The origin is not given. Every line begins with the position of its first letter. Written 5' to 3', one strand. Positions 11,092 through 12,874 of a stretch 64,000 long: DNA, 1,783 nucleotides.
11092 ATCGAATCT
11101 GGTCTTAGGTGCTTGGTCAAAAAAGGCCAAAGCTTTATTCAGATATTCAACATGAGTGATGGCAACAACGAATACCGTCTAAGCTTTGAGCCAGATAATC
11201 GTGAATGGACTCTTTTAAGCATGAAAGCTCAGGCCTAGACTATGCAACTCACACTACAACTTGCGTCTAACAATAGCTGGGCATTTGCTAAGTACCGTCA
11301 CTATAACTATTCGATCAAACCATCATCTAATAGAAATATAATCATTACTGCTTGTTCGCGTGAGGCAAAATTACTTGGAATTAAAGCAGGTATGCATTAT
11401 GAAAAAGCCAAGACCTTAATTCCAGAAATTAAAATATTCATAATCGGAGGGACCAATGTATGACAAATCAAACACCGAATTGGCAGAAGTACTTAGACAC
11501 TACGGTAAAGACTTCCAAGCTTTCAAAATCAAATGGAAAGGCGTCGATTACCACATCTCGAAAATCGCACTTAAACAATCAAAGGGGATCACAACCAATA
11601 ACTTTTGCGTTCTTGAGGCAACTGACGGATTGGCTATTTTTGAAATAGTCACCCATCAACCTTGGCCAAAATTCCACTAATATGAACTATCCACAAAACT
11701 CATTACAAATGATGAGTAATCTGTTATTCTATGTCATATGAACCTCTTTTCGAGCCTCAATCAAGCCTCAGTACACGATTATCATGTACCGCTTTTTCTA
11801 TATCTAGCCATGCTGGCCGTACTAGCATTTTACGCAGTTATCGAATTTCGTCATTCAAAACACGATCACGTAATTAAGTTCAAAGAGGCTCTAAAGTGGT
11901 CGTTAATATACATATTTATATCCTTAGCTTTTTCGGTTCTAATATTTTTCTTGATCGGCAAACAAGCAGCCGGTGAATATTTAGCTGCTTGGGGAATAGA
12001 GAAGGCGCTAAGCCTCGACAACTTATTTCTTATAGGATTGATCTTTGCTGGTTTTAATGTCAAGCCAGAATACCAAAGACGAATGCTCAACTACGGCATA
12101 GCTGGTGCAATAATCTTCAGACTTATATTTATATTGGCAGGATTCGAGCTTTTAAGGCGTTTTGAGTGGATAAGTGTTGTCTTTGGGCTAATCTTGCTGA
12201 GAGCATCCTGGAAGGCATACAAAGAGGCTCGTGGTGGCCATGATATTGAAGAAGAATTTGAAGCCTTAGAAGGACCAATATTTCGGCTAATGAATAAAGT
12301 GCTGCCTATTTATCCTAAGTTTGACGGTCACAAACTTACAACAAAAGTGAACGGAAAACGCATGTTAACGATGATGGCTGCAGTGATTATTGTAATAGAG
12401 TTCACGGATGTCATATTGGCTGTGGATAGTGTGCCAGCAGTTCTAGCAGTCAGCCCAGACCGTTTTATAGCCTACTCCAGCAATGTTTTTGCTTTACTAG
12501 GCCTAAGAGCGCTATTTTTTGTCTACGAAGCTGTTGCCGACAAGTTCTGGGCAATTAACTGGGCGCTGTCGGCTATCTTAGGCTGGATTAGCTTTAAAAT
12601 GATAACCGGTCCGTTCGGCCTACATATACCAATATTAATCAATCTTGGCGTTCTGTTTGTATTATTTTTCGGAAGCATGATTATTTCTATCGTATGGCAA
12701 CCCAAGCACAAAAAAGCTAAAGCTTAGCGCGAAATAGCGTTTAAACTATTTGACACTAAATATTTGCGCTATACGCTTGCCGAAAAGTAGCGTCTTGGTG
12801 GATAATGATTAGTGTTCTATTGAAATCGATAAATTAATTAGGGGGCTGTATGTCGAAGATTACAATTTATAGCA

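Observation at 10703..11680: Decayed second copy of the cassette beside heliorhodopsin: small ORF, 73-aa polymerase stub, small ORF, still tightly coupled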

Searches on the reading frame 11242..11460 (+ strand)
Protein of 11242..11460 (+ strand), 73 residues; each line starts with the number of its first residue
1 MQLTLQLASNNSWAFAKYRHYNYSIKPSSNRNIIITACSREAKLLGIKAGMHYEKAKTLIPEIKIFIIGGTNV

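Call 4: search_protein_families(library=pfam, proteins=[window:11242-11460:+], max_evalue=1)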
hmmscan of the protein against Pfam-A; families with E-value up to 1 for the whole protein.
window:11242-11460:+ (73 aa): 2 families
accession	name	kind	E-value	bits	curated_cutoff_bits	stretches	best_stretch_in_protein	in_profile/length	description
PF00817.25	IMS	-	1.3e-05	25.5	23.2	1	31-65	30-64/148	impB/mucB/samB family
PF12597.13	Cox20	-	0.03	14.6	25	1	23-59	9-45/101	Cytochrome c oxidase assembly protein COX20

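Call 10: search_protein_families(library=ncbifam, proteins=[window:11242-11460:+], max_evalue=1)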
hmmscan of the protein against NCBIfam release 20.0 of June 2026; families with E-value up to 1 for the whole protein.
window:11242-11460:+ (73 aa): 8 families
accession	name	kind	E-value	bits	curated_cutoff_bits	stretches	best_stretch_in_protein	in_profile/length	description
NF002492.0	PRK01810.1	equivalog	0.0069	15.1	399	1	30-64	45-79/412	DNA polymerase IV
NF002955.0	PRK03609.1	subfamily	0.0089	15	431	1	29-67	31-69/422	translesion error-prone DNA polymerase V subunit UmuC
NF003015.0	PRK03858.1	subfamily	0.02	14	367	1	34-64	40-70/399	DNA polymerase IV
NF002677.0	PRK02406.1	equivalog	0.031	13.4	256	1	25-65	35-75/357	DNA polymerase IV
NF002848.0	PRK03103.1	subfamily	0.047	12.2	381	1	29-65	38-74/410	DNA polymerase IV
NF002292.0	PRK01216.1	equivalog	0.064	12.3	339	1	35-66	43-73/351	DNA polymerase IV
NF002883.0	PRK03352.1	equivalog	0.075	12.2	330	1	27-63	40-75/347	DNA polymerase IV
NF002882.0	PRK03348.1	equivalog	0.14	10.9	389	1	34-67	42-75/461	DNA polymerase IV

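Call 15: find_homologous_proteins(query=window:11242-11460:+, max_evalue=0.01)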
Query window:11242-11460:+ (73 aa): 1 proteins with E <= 0.01 among 1 candidates.
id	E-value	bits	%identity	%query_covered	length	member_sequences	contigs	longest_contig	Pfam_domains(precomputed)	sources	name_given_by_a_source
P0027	2.2e-38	146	96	100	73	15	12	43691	PF00817.26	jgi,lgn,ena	-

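Call 25: find_homologous_proteins(query=A3, max_evalue=0.001)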
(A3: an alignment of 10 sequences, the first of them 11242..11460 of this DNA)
Query A3 (10 sequences) (73 aa, profile of the alignment): 130 proteins with E <= 0.001 among 1777 candidates; the best 120 are listed.
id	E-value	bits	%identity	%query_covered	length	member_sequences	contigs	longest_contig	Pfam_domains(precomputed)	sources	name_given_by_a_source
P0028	7.1e-34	133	41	92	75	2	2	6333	PF00817.26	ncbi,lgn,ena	-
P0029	1.2e-32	129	42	92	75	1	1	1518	PF00817.26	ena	-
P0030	4.7e-32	127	41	95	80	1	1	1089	PF00817.26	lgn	-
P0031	7.9e-32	127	42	92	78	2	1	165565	PF00817.26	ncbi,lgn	-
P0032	8.0e-32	127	44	95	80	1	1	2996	PF00817.26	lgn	-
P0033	8.1e-32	127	37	97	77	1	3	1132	PF00817.26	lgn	-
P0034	9.3e-32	126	35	100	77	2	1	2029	PF00817.26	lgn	-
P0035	1.2e-31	126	43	95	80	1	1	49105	PF00817.26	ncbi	-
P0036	1.2e-31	126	38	96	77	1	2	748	PF00817.26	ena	-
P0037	1.6e-31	126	43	95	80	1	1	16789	PF00817.26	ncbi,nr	ncbi:MAG TPA: hypothetical protein VM124_02265 [Candidatus Limnocylindrales bacterium]|nr:hypothetic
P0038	2.2e-31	125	39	96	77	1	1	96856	PF00817.26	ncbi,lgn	-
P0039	5.5e-31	124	42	95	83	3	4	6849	PF00817.26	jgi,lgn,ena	jgi:nucleotidyltransferase/DNA polymerase involved in DNA repair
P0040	5.8e-31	124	41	92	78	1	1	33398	PF00817.26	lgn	-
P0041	6.3e-31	124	46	92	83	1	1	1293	PF00817.26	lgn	-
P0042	6.4e-31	124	40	95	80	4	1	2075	PF00817.26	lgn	-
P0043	9.0e-31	123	39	96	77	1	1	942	PF00817.26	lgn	-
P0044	1.0e-30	123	44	95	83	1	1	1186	PF00817.26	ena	-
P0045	1.4e-30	123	46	95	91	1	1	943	PF00817.26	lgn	-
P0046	1.7e-30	122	45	96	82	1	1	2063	PF00817.26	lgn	-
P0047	2.4e-30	122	38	95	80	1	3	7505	PF00817.26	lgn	-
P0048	3.2e-30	122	45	95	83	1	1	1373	PF00817.26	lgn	-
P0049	4.4e-30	121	43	95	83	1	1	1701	PF00817.26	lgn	-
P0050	5.6e-30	121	47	95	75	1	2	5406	PF00817.26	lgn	-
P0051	7.0e-30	120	43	95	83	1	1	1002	PF00817.26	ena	-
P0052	1.0e-29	120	36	96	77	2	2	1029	PF00817.26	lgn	-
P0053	1.6e-29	119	42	95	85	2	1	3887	PF00817.26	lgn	-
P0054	1.6e-29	119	37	88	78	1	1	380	PF00817.26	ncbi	-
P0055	1.8e-29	119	41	99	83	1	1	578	PF00817.26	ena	-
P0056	1.9e-29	119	39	96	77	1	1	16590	PF00817.26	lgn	-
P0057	2.4e-29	119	44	92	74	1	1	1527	PF00817.26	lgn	-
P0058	3.0e-29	118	49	95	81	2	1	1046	PF00817.26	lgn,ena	-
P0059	3.2e-29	118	47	95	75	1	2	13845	PF00817.26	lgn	-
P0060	3.7e-29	118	36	92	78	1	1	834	PF00817.26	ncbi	-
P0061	4.2e-29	118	43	92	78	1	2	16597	PF00817.26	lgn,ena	-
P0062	4.9e-29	118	45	95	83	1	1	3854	PF00817.26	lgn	-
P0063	5.4e-29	118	47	96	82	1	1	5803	PF00817.26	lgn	-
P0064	5.6e-29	118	47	95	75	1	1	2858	PF00817.26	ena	-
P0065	7.4e-29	117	43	92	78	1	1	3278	PF00817.26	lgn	-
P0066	8.6e-29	117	44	95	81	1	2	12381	PF00817.26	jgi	jgi:uncharacterized protein YunC (DUF1805 family)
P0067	1.1e-28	117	43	95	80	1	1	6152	PF00817.26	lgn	-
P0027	1.8e-28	116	96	100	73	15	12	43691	PF00817.26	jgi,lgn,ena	-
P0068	1.9e-28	116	39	92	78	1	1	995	PF00817.26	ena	-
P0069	2.0e-28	116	44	92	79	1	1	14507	PF00817.26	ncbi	-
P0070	2.3e-28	116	44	96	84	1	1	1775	PF00817.26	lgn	-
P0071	3.0e-28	115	39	96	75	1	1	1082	PF00817.26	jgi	jgi:nucleotidyltransferase/DNA polymerase involved in DNA repair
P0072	4.1e-28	115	38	92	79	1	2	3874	PF00817.26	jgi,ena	-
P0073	5.7e-28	114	34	99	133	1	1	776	PF00817.26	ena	-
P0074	1.2e-27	113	41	81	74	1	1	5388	PF00817.26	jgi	jgi:nucleotidyltransferase/DNA polymerase involved in DNA repair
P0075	1.3e-27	113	40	88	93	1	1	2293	PF00817.26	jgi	jgi:hypothetical protein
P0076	1.3e-27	113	42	95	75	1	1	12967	PF00817.26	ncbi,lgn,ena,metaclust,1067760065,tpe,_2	metaclust:\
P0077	1.5e-27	113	45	95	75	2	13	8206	PF00817.26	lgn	-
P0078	2.0e-27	113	47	95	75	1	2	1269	PF00817.26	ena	-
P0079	2.1e-27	113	38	92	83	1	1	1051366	PF00817.26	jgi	jgi:hypothetical protein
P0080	2.3e-27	112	44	100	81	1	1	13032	PF00817.26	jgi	jgi:nucleotidyltransferase/DNA polymerase involved in DNA repair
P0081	2.5e-27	112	46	96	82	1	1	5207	PF00817.26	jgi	jgi:nucleotidyltransferase/DNA polymerase involved in DNA repair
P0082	2.6e-27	112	42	90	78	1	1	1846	PF00817.26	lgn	-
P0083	2.7e-27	112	40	95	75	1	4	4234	PF00817.26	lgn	-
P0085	3.8e-27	112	42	92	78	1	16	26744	PF00817.26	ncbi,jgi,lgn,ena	jgi:uncharacterized protein YunC (DUF1805 family)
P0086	4.1e-27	112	47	95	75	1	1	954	PF00817.26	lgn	-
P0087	4.7e-27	111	40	97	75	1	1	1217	PF00817.26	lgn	-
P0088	4.7e-27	111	44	92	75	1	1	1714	PF00817.26,PF08827.17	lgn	-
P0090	5.0e-27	111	45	95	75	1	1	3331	PF00817.26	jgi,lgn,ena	-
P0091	5.1e-27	111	54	63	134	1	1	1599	PF00817.26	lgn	-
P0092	5.9e-27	111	43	92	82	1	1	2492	PF00817.26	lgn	-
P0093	6.5e-27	111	47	100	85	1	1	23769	PF00817.26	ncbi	-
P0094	7.5e-27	111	49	100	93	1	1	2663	PF00817.26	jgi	jgi:hypothetical protein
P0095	8.0e-27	111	37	95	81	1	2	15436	PF00817.26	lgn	-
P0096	9.9e-27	110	43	92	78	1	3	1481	PF00817.26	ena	-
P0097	1.2e-26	110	47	95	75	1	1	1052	PF00817.26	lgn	-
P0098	1.5e-26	110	45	97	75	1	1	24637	PF00817.26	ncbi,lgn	-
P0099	1.7e-26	110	48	96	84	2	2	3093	PF00817.26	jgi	jgi:nucleotidyltransferase/DNA polymerase involved in DNA repair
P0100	1.7e-26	110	49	81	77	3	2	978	PF00817.26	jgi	jgi:impB/mucB/samB family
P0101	2.5e-26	109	41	92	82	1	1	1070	PF00817.26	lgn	-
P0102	2.9e-26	109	34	92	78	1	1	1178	PF00817.26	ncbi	-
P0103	4.5e-26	108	38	92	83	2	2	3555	PF00817.26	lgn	-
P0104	6.4e-26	108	48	97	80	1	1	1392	PF00817.26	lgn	-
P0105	7.7e-26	108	44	95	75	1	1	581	PF00817.26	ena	-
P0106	8.2e-26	107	40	78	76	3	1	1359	PF00817.26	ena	-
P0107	8.9e-26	107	44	96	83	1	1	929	PF00817.26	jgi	jgi:nucleotidyltransferase/DNA polymerase involved in DNA repair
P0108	9.0e-26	107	41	97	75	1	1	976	PF00817.26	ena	-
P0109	1.1e-25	107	44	95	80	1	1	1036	PF00817.26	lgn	-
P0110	1.4e-25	107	52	96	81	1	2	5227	PF00817.26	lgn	-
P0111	1.6e-25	106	40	95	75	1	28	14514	PF00817.26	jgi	jgi:nucleotidyltransferase/DNA polymerase involved in DNA repair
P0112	2.1e-25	106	44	88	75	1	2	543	PF00817.26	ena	-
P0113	2.7e-25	106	45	96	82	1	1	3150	PF00817.26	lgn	-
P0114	2.8e-25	106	43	92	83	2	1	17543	PF00817.26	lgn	-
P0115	5.1e-25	105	37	84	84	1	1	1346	PF00817.26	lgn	-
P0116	6.0e-25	105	45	95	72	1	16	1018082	PF00817.26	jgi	jgi:nucleotidyltransferase/DNA polymerase involved in DNA repair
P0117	7.7e-25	104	42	95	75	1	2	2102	PF00817.26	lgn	-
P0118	8.3e-25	104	44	92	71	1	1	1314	PF00817.26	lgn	-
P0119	8.7e-25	104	43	95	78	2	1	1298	PF00817.26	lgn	-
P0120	9.1e-25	104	37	85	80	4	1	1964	PF00817.26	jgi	-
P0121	1.4e-24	103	37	77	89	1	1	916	PF00817.26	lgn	-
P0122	1.5e-24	103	38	96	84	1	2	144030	PF00817.26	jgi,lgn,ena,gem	-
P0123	1.6e-24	103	46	100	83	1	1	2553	PF00817.26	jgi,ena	-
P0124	2.6e-24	103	50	88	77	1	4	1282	PF00817.26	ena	-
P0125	2.7e-24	103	42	86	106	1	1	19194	PF00817.26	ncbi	-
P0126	3.1e-24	102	39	92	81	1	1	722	PF00817.26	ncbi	-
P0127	3.5e-24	102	37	92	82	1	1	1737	PF00817.26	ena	-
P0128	3.9e-24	102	43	99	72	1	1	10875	PF00817.26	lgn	-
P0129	5.9e-24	101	39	99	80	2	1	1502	PF00817.26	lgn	-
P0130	1.2e-23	100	52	82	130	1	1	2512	PF00817.26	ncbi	-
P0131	1.5e-23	100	47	92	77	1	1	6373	PF00817.26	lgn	-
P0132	1.5e-23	100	40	92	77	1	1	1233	PF00817.26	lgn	-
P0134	2.0e-23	100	44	93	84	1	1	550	PF00817.26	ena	-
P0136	2.9e-23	99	36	97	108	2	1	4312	PF00817.26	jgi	jgi:hypothetical protein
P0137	2.9e-23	99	56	49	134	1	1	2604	PF00817.26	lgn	-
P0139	1.2e-22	97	45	92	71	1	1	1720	PF00817.26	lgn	-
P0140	1.4e-22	97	38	97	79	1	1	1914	PF00817.26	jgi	jgi:nucleotidyltransferase/DNA polymerase involved in DNA repair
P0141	3.2e-22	96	44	92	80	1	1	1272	PF00817.26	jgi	-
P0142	4.4e-22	95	38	92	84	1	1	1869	PF00817.26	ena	-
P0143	7.7e-22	95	36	93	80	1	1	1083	PF00817.26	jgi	jgi:hypothetical protein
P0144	9.5e-22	94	49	85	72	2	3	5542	PF00817.26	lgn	-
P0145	1.8e-21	94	40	92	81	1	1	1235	PF00817.26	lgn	-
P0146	1.9e-21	93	58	49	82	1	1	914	PF00817.26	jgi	jgi:phosphoheptose isomerase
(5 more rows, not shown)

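Call 39: predict_structure(alignment_id=A4)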
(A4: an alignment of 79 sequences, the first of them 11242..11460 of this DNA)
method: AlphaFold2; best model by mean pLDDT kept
length: 73 residues; sequences in the alignment: 79
mean_pLDDT: 77.4   pTM: 0.61
mean pLDDT of the five models: 77.4, 77.2, 77.1, 76.1, 75.5
residues with pLDDT >= 90: 32; 70-90: 15; 50-70: 20; < 50: 6
segments of 3 or more residues with pLDDT < 50: none
pLDDT, mean of each block of 10 residues (from residue 1): 51 86 58 88 91 91 85 50
secondary structure, 60 per line:
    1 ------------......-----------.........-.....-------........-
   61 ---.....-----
elements in order: E13-18 E33-38 H40-44 H53-59 E64-68

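Call 46: fold_search(model_id=the predicted structure, library=pdb)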
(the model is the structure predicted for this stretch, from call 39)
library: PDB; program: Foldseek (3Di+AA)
matches with E <= 10: 242; with E <= 0.001: 25
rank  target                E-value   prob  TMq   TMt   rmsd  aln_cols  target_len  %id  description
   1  4j9p_A                4.5e-04  1.00  0.60  0.12   3.4        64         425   22  Human DNA polymerase eta-DNA postinsertion binary complex with TA base pair (released 2013-05-01)
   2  7m7p_A                5.2e-04  1.00  0.60  0.12   3.0        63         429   22  Human DNA Pol eta S113A with dA-ended primer and dAMPNPP (released 2021-06-02)
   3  7m7r_A                5.2e-04  1.00  0.60  0.12   3.0        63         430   22  Human DNA Pol eta S113A with rA-ended primer and dAMPNPP (released 2021-06-02)
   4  6m7p_A                5.2e-04  1.00  0.60  0.12   3.0        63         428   22  Human DNA polymerase eta extension complex with cdA at the -2 position (released 2018-09-12)
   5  5kft_A                6.0e-04  1.00  0.61  0.12   3.0        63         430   24  Human DNA polymerase eta R61A-DNA ternary complex: reaction with 1 mM Mg2+ for 40s (released 2016-06-22)
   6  5ewe_A                6.4e-04  1.00  0.60  0.12   3.0        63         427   22  Ternary complex of human DNA polymerase eta inserting rCTP opposite template G (released 2016-01-13)
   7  5ewg_A                6.8e-04  1.00  0.62  0.12   2.5        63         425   24  Ternary complex of human DNA polymerase eta inserting rATP opposite an 8-Oxodeoxyguanosine Lesion (released 2016-01-13)
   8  8eve_A                6.8e-04  1.00  0.60  0.12   3.0        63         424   22  HUMAN DNA POLYMERASE ETA INSERTION COMPLEX (released 2023-08-02)
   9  8g8h_A                6.8e-04  1.00  0.61  0.12   3.0        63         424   22  Crystal structure of human DNA polymerase eta incorporating ITP across dC (released 2024-02-21)
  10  4dl7_A                7.3e-04  1.00  0.62  0.12   2.6        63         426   24  Human DNA polymerase eta fails to extend primer 2 nucleotide after cisplatin crosslink (Pt-GG4). (released 2012-05-09)
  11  5ewf_A                7.3e-04  1.00  0.61  0.12   3.0        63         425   22  Ternary complex of human DNA polymerase eta inserting rCTP opposite an 8-Oxodeoxyguanosine Lesion (released 2016-01-13)
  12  3mr3_A                7.3e-04  1.00  0.60  0.12   3.0        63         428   22  Human DNA polymerase eta - DNA ternary complex with the 3'T of a CPD in the active site (TT1) (released 2010-06-30)
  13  4dl2_A                7.3e-04  1.00  0.61  0.12   3.0        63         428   22  Human DNA polymerase eta inserting dCMPNPP opposite CG template (GG0a) (released 2012-05-09)
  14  7m7t_A                7.3e-04  1.00  0.61  0.12   3.0        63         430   22  Human DNA Pol eta S113A with dT-ended primer and dATP: in crystallo reaction for 0 s (released 2021-06-02)
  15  4dl5_A                7.8e-04  1.00  0.61  0.12   3.0        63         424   22  Human DNA polymerase eta inserting dCMPNPP opposite the 5'G of cisplatin crosslinked Gs (Pt-GG2). (released 2012-05-09)
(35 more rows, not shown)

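Call 85: search_solved_structures(query=A4, max_evalue=0.01, show_alignments=1)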
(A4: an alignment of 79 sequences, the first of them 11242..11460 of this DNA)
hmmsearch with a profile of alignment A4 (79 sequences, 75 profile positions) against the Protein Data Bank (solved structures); distinct sequences matched with E-value up to 0.01: 46.
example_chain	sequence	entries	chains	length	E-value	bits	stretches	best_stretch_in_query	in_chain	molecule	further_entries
3gqc_A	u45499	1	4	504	1.6e-06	31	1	34-69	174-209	DNA repair protein REV1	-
5kfs_A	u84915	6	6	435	2.3e-05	27.3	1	38-67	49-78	DNA polymerase eta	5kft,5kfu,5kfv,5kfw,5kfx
4yp3_A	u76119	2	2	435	2.5e-05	27.2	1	39-67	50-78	DNA polymerase eta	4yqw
4yr0_A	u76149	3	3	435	9.1e-05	25.4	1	38-67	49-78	DNA polymerase eta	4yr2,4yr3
4o3s_A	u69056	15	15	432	0.00013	24.9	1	38-67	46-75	DNA polymerase eta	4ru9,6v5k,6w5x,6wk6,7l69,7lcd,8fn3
3jaa_A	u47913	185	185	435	0.00013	24.9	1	38-67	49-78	DNA polymerase eta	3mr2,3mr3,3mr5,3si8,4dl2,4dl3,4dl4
7m7p_A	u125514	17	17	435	0.00013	24.9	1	38-67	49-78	DNA polymerase eta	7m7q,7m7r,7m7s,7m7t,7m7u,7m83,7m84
3mr6_A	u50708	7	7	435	0.00013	24.9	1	38-67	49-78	DNA polymerase eta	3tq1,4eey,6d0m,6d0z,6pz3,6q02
6mq8_A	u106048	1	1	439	0.00013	24.9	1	38-67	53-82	DNA polymerase eta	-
6mxo_A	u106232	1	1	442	0.00013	24.8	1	38-67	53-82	DNA polymerase eta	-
6uqi_A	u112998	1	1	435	0.00014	24.8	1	39-67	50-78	DNA polymerase eta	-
1t3n_A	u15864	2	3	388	0.00078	22.4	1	32-72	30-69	polymerase (DNA directed) iota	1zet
3h40_A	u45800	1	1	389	0.00078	22.4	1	32-72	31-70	DNA polymerase iota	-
2alz_A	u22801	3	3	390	0.00078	22.4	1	32-72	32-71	DNA polymerase iota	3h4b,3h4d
5kt6_A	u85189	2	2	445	0.00083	22.3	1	32-72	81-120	DNA polymerase iota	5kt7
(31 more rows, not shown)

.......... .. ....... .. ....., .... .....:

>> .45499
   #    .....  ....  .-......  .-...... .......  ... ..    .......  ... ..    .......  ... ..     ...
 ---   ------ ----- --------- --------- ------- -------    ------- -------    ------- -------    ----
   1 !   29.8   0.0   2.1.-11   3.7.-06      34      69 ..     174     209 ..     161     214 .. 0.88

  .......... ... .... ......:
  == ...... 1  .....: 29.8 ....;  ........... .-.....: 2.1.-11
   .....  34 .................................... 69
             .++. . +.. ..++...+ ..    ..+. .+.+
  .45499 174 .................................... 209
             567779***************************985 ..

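Call 88: list_cluster_members(proteins=[window:11242-11460:+, window:11456-11677:+, window:11460-11645:+, window:31330-31596:+])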
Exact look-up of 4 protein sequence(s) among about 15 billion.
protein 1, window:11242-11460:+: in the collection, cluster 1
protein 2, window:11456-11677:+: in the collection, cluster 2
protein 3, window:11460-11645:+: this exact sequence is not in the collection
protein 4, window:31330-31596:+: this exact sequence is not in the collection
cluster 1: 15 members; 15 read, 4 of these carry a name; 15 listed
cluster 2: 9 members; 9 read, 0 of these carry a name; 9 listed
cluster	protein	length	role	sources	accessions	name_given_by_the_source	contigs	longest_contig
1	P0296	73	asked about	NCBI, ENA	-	-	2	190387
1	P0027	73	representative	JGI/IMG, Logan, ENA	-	-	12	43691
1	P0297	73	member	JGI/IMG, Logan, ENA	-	hypothetical protein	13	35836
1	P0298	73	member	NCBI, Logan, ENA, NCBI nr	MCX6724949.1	MAG: hypothetical protein NTX80_00140 [Candidatus Saccharibacteria bacterium] | hypothetical protein [Candidatus Saccharibacteria bacterium]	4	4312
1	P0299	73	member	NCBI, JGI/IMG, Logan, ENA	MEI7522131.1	MAG: hypothetical protein WCJ86_01515 [Candidatus Saccharibacteria bacterium]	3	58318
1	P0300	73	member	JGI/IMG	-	nucleotidyltransferase/DNA polymerase involved in DNA repair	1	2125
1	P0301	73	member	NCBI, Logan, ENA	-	-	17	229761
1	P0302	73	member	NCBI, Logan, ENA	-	-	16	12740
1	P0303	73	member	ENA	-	-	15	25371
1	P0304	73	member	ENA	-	-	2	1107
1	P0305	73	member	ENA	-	-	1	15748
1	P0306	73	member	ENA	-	-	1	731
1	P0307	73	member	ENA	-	-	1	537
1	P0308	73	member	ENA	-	-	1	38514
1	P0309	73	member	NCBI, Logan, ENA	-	-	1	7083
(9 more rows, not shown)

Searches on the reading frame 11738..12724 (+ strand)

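Call 4: search_protein_families(library=pfam, proteins=[window:11738-12724:+], max_evalue=1)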
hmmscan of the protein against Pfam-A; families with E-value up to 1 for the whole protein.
window:11738-12724:+ (329 aa): 2 families
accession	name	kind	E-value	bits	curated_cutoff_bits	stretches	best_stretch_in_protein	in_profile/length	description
PF03741.22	TerC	-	2.6e-41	141.8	27.8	1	84-290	3-176/178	Integral membrane protein TerC family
PF13858.11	DUF4199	-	0.00058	20.8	32.3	1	19-72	29-88/165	Protein of unknown function (DUF4199)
